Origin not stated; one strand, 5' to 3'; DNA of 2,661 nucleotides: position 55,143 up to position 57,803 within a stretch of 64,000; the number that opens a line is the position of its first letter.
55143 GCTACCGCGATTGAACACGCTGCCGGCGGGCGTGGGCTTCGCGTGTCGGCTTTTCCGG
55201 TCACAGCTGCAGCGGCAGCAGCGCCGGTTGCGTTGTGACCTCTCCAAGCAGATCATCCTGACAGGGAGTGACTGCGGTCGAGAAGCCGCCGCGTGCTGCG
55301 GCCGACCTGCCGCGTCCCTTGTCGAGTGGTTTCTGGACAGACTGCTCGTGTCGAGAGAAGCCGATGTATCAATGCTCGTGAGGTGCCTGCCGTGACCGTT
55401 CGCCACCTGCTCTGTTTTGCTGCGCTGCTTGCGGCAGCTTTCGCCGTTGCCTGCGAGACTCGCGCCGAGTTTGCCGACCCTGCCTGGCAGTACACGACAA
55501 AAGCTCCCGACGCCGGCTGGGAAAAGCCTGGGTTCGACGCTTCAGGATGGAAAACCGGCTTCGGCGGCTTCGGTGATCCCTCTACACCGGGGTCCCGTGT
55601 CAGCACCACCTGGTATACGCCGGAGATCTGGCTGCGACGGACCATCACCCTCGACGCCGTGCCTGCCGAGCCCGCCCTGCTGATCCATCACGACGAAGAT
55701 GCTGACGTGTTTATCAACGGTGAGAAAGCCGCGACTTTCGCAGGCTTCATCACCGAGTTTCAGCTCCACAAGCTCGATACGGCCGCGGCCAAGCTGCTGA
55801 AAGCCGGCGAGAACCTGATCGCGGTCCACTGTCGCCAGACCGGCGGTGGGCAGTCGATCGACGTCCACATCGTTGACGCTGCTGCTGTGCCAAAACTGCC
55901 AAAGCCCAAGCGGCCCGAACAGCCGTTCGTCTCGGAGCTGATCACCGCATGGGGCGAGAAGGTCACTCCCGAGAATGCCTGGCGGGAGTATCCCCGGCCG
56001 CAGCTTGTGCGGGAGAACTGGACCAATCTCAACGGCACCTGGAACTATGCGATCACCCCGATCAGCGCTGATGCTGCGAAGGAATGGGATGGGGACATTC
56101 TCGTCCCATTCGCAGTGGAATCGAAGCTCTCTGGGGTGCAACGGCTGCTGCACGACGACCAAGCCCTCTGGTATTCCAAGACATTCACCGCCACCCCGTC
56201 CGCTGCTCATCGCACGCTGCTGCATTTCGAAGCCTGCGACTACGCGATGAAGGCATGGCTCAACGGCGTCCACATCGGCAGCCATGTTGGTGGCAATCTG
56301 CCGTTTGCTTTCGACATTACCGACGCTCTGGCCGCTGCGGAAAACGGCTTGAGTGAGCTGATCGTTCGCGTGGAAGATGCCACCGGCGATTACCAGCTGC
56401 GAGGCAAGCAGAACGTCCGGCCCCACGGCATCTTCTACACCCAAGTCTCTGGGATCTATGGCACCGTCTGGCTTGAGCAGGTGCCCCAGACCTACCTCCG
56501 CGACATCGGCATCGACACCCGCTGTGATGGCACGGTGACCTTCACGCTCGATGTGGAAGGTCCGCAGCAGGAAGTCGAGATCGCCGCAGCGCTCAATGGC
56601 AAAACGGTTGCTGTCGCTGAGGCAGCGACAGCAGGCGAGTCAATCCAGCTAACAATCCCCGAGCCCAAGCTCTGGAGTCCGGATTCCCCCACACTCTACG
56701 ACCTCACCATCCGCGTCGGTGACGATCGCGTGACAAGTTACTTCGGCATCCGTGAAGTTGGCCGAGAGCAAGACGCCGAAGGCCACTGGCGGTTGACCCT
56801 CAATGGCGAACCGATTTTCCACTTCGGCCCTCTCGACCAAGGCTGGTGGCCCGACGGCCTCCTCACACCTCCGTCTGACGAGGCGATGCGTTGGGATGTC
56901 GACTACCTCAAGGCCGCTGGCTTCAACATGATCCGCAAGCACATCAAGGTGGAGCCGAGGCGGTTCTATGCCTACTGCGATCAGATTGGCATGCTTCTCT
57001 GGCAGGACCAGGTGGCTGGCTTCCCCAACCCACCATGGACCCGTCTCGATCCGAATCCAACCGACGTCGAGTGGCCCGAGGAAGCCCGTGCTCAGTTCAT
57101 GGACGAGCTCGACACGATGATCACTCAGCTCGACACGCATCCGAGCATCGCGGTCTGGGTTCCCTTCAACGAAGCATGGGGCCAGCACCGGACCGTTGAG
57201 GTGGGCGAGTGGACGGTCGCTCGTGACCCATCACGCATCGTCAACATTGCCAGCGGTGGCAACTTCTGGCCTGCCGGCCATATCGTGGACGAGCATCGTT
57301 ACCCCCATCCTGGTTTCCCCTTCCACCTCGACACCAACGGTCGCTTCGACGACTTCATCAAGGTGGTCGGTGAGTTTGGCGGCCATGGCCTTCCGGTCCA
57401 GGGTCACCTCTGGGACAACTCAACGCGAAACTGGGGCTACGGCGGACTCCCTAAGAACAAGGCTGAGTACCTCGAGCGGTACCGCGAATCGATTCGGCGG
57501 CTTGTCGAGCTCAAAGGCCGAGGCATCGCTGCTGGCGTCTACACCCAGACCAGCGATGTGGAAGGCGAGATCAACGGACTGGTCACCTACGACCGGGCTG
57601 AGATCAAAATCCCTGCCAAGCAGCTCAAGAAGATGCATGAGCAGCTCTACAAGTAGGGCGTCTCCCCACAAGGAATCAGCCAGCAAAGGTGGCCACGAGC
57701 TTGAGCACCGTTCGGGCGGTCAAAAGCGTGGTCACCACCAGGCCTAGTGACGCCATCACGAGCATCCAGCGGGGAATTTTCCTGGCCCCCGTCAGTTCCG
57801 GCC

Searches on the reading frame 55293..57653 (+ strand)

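Call 4: search_protein_families(library=pfam, proteins=[window:55293-57653:+], max_evalue=1)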
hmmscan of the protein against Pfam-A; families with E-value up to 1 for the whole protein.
window:55293-57653:+ (787 aa): 6 families
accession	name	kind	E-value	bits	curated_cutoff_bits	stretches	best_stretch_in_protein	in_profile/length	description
PF02837.24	Glyco_hydro_2_N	-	6.3e-12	46.2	28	1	246-398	4-169/169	Glycosyl hydrolases family 2, sugar binding domain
PF00703.27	Glyco_hydro_2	-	9.7e-11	42.9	23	1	412-487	31-109/109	Glycosyl hydrolases family 2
PF02836.23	Glyco_hydro_2_C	-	3.5e-07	30.1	21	1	530-655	36-163/302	Glycosyl hydrolases family 2, TIM barrel domain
PF22666.2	Glyco_hydro_2_N2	-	3.6e-07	30.8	27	1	288-364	46-121/167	Glycosyl hydrolase 2 galactose-binding domain-like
PF13364.12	BetaGal_ABD2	-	0.00088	20.4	23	1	290-332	35-78/112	Beta-galactosidase second all-beta domain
PF21467.3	BetaGal_gal-bd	-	0.0009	19.8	27.3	1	292-333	2-42/62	Beta-galactosidase, galactose-binding domain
